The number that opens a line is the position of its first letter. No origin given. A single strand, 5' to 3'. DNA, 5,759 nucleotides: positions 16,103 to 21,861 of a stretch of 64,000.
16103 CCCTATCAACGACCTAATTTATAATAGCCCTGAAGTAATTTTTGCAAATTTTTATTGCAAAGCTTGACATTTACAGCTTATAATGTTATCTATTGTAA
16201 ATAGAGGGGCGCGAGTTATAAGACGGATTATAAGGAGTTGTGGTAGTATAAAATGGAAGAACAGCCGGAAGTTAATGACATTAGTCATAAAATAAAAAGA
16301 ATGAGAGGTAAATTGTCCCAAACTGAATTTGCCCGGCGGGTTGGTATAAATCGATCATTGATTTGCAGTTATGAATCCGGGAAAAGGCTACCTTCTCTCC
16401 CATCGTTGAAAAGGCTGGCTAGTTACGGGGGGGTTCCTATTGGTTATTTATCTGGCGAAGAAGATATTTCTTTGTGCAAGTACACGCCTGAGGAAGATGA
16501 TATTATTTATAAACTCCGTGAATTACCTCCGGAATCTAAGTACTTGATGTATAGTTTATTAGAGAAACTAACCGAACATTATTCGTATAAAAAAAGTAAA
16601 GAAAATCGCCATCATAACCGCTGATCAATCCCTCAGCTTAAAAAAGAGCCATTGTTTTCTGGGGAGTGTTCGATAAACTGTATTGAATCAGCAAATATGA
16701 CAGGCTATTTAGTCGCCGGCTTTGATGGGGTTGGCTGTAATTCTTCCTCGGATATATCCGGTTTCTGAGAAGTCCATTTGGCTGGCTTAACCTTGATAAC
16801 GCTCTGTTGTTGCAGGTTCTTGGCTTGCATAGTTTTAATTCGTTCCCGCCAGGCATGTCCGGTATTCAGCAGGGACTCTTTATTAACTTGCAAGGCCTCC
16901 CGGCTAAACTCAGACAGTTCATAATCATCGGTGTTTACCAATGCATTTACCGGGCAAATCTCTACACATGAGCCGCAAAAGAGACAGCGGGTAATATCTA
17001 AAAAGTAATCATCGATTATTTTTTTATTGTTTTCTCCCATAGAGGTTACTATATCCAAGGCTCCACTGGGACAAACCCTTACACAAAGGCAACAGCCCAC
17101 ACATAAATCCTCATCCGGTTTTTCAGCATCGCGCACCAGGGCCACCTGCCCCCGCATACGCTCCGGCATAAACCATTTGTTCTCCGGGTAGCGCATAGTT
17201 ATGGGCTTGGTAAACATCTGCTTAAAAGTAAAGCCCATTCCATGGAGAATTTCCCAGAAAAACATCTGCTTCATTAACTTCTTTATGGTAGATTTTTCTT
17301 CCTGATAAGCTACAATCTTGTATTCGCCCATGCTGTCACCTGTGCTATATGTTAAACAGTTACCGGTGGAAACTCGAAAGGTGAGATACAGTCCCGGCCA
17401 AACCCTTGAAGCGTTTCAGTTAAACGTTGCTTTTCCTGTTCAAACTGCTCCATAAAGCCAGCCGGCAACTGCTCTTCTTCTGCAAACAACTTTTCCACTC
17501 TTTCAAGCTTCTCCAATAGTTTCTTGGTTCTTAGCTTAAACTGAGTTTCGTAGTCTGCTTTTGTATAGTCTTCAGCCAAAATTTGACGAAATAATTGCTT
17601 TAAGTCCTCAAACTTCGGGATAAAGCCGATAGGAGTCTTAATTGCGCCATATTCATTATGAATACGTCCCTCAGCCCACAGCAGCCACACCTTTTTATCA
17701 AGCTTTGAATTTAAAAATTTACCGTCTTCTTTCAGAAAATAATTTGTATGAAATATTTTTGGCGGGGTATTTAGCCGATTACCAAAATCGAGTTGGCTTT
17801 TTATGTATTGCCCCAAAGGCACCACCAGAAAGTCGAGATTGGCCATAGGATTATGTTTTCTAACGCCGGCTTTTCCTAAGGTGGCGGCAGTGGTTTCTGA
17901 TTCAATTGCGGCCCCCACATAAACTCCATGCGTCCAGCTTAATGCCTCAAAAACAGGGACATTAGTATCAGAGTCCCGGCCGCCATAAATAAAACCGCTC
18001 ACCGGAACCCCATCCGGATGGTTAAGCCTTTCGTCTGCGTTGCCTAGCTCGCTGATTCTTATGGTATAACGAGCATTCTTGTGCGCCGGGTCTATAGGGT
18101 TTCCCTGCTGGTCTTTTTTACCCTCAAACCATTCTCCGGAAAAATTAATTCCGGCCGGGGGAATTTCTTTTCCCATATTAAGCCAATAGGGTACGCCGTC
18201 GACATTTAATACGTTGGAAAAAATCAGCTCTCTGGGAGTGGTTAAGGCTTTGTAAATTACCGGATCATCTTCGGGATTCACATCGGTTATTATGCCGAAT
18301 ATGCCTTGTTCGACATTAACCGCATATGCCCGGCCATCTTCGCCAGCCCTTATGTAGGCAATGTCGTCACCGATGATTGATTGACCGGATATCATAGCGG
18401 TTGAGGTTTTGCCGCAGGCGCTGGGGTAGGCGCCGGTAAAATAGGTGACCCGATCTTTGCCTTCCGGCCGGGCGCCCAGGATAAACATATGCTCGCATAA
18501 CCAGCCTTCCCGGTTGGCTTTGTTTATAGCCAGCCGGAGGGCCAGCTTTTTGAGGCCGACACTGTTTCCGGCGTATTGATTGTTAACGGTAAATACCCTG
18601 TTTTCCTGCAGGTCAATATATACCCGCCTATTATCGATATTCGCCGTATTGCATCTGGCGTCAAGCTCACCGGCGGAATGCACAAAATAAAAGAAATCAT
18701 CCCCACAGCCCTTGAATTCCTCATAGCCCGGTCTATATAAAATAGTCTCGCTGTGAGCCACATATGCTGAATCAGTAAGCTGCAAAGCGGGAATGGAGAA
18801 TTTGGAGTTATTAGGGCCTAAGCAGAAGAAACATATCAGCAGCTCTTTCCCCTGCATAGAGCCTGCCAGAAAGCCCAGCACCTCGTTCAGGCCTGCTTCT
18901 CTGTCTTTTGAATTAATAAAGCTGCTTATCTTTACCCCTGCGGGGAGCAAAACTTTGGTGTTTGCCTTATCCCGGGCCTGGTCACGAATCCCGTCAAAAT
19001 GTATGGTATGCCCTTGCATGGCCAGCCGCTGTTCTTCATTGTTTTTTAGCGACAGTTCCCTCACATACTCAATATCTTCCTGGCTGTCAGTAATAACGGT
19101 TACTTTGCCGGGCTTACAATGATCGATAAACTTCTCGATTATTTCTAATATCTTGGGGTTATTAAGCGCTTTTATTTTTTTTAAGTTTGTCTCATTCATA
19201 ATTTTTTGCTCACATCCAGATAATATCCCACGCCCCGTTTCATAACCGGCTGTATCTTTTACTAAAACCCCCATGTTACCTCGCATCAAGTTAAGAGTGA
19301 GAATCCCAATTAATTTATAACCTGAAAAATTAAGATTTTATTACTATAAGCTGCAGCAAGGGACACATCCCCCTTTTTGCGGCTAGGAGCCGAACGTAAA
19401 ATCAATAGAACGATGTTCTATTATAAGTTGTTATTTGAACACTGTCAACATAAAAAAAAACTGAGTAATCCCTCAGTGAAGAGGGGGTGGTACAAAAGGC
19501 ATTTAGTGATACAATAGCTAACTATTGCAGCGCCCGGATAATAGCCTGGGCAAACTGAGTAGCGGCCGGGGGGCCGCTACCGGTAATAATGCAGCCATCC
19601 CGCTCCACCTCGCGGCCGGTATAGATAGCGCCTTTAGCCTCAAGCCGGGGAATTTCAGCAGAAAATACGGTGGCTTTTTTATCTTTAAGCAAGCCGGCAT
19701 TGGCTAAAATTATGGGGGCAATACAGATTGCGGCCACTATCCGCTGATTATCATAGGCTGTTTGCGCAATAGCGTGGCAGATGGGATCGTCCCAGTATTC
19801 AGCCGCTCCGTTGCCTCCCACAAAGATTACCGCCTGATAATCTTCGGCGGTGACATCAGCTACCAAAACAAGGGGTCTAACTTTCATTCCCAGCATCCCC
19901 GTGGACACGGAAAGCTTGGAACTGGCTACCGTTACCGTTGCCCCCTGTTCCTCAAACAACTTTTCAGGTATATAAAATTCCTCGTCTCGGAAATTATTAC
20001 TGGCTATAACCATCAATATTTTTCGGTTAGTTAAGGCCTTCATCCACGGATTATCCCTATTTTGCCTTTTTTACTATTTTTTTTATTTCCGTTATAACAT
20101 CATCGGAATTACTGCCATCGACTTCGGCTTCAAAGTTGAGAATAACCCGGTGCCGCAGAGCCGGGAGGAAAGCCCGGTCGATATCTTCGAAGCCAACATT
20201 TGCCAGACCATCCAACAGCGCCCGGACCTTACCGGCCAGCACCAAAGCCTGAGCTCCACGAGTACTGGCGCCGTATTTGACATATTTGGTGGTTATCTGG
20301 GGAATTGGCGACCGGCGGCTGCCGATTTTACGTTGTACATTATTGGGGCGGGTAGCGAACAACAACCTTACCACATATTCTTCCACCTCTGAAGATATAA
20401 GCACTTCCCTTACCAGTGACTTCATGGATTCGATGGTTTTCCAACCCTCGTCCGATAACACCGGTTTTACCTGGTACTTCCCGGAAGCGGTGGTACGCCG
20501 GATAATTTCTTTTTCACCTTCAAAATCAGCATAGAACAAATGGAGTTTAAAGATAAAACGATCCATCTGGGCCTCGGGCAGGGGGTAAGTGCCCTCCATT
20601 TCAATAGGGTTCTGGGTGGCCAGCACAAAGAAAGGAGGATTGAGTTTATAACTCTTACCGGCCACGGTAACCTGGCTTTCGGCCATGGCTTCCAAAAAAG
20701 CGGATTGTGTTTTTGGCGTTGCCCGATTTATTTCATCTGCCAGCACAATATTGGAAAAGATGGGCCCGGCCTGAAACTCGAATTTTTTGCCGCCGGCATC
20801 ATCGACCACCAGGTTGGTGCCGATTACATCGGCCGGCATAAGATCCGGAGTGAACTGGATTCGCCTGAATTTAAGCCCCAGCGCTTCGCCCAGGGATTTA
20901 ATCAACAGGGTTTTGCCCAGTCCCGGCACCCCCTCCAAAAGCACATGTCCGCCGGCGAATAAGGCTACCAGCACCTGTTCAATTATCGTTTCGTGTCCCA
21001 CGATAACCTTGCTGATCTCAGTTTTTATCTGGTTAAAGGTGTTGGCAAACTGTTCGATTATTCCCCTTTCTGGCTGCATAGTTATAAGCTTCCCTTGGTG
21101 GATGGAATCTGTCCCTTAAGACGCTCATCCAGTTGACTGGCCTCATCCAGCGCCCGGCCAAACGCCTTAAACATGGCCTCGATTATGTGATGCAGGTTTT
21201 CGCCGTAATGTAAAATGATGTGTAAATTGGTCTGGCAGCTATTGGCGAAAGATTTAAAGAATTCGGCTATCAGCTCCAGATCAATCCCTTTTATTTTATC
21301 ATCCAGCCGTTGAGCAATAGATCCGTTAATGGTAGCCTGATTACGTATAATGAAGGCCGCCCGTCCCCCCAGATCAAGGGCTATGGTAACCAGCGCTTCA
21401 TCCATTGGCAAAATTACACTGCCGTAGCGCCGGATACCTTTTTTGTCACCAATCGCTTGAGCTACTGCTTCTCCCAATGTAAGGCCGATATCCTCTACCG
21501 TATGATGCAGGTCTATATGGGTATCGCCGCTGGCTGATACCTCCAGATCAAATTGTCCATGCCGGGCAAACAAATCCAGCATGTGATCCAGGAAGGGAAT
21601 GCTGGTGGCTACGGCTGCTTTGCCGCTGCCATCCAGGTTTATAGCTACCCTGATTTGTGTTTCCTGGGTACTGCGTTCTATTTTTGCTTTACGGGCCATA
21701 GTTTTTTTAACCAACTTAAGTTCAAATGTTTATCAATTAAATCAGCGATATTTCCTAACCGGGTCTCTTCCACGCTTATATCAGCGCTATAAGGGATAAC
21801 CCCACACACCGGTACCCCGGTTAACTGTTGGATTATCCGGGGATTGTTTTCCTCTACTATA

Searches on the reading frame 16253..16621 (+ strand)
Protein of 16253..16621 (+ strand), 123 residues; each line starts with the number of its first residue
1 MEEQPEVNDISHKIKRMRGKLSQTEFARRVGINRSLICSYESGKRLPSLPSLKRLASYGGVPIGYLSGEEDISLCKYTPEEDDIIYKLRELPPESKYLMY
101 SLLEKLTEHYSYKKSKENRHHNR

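Call 5: search_protein_families(library=pfam, proteins=[window:16253-16621:+], max_evalue=0.01)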
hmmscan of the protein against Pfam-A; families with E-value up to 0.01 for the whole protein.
window:16253-16621:+ (123 aa): 4 families
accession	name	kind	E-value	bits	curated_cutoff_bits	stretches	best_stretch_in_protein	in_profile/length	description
PF01381.28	HTH_3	-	1.4e-11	44.7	23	1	14-66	3-55/55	Helix-turn-helix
PF12844.13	HTH_19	-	1.7e-07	31.4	30.2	1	15-66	8-58/64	Helix-turn-helix domain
PF13560.12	HTH_31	-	2.5e-07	31.3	27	1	16-62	10-57/64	Helix-turn-helix domain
PF22495.2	HTH_92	-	4e-05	23.3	27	1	16-48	4-36/45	RsaL-like HTH domain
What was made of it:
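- Checked: An HTH_3/XRE gene lies at 16253-16624 (call 5).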

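Call 6: search_protein_families(library=ncbifam, proteins=[window:16253-16621:+], max_evalue=0.01)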
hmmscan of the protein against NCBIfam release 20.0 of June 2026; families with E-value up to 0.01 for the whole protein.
window:16253-16621:+ (123 aa): 7 families
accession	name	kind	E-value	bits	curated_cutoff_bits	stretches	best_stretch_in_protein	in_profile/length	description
NF041951.1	phage_RstR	subfamily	8e-11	42.2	80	1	13-114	6-107/108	RstR family transcriptional repressor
TIGR03070.1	couple_hipB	subfamily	0.00071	19.5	71.65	1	11-56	4-51/58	type II toxin-antitoxin system Y4mF family antitoxin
TIGR03830.1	CxxCG_CxxCG_HTH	subfamily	0.00089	19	61.8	1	10-49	66-107/127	type II TA system antitoxin MqsA family protein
TIGR00270.2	TIGR00270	equivalog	0.0011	18.7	110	1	11-56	77-124/159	multiprotein bridging factor aMBF1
NF047948.1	male_kill_WMK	equivalog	0.0016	18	300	1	11-88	7-87/300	WO male-killing family protein Wmk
NF007408.0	PRK09943.1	equivalog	0.0026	17.4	211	1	16-64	16-64/185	HTH-type transcriptional regulator PuuR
NF007271.0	PRK09726.1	equivalog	0.0083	16.1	79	0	13-42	18-47/88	type II toxin-antitoxin system antitoxin HipB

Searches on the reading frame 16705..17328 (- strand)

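Call 13: search_protein_families(library=pfam, proteins=[window:16705-17328:-], max_evalue=0.001)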
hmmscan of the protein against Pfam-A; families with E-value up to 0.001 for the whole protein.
window:16705-17328:- (207 aa): 14 families
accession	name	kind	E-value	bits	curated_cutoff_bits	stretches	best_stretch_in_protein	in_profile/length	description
PF00037.32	Fer4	-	3.9e-14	52.2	21.1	2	111-130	4-23/24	4Fe-4S binding domain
PF12838.12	Fer4_7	-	6.2e-11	43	27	1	76-129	2-52/52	4Fe-4S dicluster domain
PF13187.11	Fer4_9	-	5.3e-09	36.4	27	1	76-129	2-51/52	4Fe-4S dicluster domain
PF13484.11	Fer4_16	-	6.5e-09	36.9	30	1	114-144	1-32/66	4Fe-4S double cluster binding domain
PF13237.11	Fer4_10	-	7.3e-09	35.9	25.5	1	72-126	5-53/53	4Fe-4S dicluster domain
PF12837.12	Fer4_6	-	8.9e-07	29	25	0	72-91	5-24/24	4Fe-4S binding domain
PF17179.9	Fer4_22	-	1.2e-06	29.7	27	0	114-180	1-69/95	4Fe-4S dicluster domain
PF14697.11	Fer4_21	-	2.8e-06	27.8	35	1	72-129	4-55/59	4Fe-4S dicluster domain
PF25160.1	LdpA_Fe-S-bd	-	5.8e-06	26.4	27.6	0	113-130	26-43/49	LdpA Fe-S cluster-binding domain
PF12798.12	Fer4_3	-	7.2e-06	26.9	27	0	115-129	1-15/15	4Fe-4S binding domain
PF12797.12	Fer4_2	-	3e-05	24.1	24.5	0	72-88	6-22/22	4Fe-4S binding domain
PF13183.11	Fer4_8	-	7.2e-05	23.7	27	0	75-128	4-67/68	4Fe-4S dicluster domain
PF13459.11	Fer4_15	-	0.00024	22.2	22.4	0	110-137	3-28/66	4Fe-4S single cluster domain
PF13534.11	Fer4_17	-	0.00098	20.1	22.2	0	71-89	41-59/61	4Fe-4S dicluster domain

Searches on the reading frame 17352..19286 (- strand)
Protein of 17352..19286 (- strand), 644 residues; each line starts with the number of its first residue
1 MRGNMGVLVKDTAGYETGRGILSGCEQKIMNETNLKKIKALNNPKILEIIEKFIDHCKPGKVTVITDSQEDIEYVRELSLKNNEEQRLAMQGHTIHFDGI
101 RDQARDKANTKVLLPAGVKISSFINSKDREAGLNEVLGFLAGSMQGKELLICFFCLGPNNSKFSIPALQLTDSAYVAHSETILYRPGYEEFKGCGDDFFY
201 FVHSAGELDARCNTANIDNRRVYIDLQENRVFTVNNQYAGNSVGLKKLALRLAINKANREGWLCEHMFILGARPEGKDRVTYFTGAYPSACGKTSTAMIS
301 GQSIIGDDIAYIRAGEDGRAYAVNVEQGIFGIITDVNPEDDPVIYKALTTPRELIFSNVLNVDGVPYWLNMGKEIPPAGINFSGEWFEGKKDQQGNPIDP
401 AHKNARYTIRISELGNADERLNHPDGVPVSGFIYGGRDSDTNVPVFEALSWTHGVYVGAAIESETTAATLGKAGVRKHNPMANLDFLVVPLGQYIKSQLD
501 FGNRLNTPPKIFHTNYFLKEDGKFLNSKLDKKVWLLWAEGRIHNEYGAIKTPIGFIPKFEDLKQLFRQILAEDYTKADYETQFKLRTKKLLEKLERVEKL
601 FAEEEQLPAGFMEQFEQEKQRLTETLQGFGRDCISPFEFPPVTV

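Call 13: search_protein_families(library=pfam, proteins=[window:17352-19286:-], max_evalue=0.001)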
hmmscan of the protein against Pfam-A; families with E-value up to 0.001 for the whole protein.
window:17352-19286:- (644 aa): 3 families
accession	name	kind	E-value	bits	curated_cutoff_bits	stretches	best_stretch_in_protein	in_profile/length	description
PF00821.23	PEPCK_GTP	-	7.6e-107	357.6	23.8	1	262-621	1-357/357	Phosphoenolpyruvate carboxykinase C-terminal P-loop domain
PF17297.7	PEPCK_N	-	4e-56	190.5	23.8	1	50-257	3-217/218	Phosphoenolpyruvate carboxykinase N-terminal domain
PF01293.25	PEPCK_ATP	-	2.1e-06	27.2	26.5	1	159-360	96-283/465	Phosphoenolpyruvate carboxykinase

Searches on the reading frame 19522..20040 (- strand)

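Call 13: search_protein_families(library=pfam, proteins=[window:19522-20040:-], max_evalue=0.001)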
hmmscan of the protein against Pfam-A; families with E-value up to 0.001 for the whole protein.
window:19522-20040:- (172 aa): 1 family
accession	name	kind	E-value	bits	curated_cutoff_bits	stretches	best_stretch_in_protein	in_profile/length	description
PF01965.30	DJ-1_PfpI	-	2.7e-36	125.3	26.6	1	6-169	1-164/165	DJ-1/PfpI family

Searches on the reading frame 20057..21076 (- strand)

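Call 13: search_protein_families(library=pfam, proteins=[window:20057-21076:-], max_evalue=0.001)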
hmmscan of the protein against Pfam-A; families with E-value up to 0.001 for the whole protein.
window:20057-21076:- (339 aa): 7 families
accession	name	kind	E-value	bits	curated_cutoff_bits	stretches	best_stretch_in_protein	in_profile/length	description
PF07726.17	AAA_3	-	5.6e-63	211.1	27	1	44-176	1-131/131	ATPase family associated with various cellular activities (AAA)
PF17863.7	AAA_lid_2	-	1.2e-15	57.4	22.7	1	261-331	4-74/74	AAA lid domain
PF07728.20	AAA_5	-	9.6e-12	45.5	22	1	44-174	1-139/139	AAA domain (dynein-related subfamily)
PF20030.5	bpMoxR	-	6.4e-08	32.4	27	1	14-180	3-166/205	MoxR domain in the MoxR-vWA-beta-propeller ternary systems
PF00493.29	MCM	-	1.7e-07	31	23.3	1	12-159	13-175/224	MCM P-loop domain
PF00004.35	AAA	-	8.8e-07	29.9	21.2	1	45-158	1-112/131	ATPase family associated with various cellular activities (AAA)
PF05496.18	RuvB_N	-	0.00054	20.2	27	0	43-72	34-63/159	Holliday junction DNA helicase RuvB P-loop domain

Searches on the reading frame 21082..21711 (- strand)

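Call 13: search_protein_families(library=pfam, proteins=[window:21082-21711:-], max_evalue=0.001)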
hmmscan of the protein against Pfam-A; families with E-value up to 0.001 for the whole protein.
window:21082-21711:- (209 aa): 1 family
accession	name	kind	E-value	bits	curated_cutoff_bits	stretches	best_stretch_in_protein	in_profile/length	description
PF00475.24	IGPD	-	1e-58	197.9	27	1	36-188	1-144/144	Imidazoleglycerol-phosphate dehydratase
